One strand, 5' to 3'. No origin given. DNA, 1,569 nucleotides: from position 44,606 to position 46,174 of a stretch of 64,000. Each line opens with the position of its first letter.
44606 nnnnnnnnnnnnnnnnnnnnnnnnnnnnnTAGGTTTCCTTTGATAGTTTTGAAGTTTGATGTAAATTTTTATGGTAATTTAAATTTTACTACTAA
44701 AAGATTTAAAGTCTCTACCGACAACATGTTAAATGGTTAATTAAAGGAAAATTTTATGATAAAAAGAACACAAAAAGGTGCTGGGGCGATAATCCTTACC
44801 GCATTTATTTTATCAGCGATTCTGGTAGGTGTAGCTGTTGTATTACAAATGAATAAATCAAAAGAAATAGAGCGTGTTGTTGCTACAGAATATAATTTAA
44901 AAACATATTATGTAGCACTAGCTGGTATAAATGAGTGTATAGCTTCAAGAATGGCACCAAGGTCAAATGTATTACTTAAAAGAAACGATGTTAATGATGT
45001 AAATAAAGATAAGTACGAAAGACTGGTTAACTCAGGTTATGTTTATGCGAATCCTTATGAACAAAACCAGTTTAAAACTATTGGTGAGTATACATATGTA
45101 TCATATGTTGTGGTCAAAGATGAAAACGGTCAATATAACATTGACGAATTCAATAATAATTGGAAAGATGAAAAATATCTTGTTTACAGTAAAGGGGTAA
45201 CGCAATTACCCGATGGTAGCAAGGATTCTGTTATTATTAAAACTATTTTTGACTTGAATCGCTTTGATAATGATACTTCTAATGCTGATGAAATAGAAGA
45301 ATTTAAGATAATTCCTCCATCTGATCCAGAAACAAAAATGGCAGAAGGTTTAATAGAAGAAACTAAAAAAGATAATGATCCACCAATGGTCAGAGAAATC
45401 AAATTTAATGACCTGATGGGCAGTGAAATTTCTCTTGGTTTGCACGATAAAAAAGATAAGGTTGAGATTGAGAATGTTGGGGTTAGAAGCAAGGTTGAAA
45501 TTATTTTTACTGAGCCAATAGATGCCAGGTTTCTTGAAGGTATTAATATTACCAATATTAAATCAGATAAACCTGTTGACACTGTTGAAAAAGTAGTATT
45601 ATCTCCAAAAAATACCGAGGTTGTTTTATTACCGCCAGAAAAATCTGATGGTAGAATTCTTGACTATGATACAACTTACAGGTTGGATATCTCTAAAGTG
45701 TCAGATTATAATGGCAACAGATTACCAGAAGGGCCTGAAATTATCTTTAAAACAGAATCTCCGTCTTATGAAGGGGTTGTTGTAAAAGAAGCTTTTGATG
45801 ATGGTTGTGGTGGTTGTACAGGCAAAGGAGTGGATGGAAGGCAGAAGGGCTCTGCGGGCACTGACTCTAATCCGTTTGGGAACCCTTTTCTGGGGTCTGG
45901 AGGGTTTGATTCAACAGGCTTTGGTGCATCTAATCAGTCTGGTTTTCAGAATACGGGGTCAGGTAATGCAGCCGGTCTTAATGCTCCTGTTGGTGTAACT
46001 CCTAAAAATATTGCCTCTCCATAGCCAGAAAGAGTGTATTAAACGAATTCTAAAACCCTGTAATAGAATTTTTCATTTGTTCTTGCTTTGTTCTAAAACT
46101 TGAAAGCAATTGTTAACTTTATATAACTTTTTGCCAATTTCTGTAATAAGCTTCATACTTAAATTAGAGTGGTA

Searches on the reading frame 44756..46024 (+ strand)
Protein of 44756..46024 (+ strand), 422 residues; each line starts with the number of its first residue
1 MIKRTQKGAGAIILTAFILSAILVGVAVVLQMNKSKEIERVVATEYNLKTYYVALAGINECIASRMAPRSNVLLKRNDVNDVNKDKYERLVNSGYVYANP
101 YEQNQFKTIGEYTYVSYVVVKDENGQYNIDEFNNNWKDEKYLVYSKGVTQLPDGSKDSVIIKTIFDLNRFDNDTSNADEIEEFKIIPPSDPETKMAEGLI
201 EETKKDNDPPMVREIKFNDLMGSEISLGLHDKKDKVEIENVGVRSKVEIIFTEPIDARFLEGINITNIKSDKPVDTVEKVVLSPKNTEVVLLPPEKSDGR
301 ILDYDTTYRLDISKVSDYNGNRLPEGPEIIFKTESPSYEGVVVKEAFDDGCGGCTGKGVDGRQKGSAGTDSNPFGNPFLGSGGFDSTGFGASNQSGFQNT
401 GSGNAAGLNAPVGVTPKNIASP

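Call 35: search_protein_families(library=pfam, proteins=[window:44756-46024:+], max_evalue=0.001)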
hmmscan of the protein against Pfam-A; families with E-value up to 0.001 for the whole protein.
window:44756-46024:+ (422 aa): 1 family
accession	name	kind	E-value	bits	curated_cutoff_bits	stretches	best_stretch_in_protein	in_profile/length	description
PF13205.12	Big_5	-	5e-05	24.4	23.6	1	239-333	17-105/105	Bacterial Ig-like domain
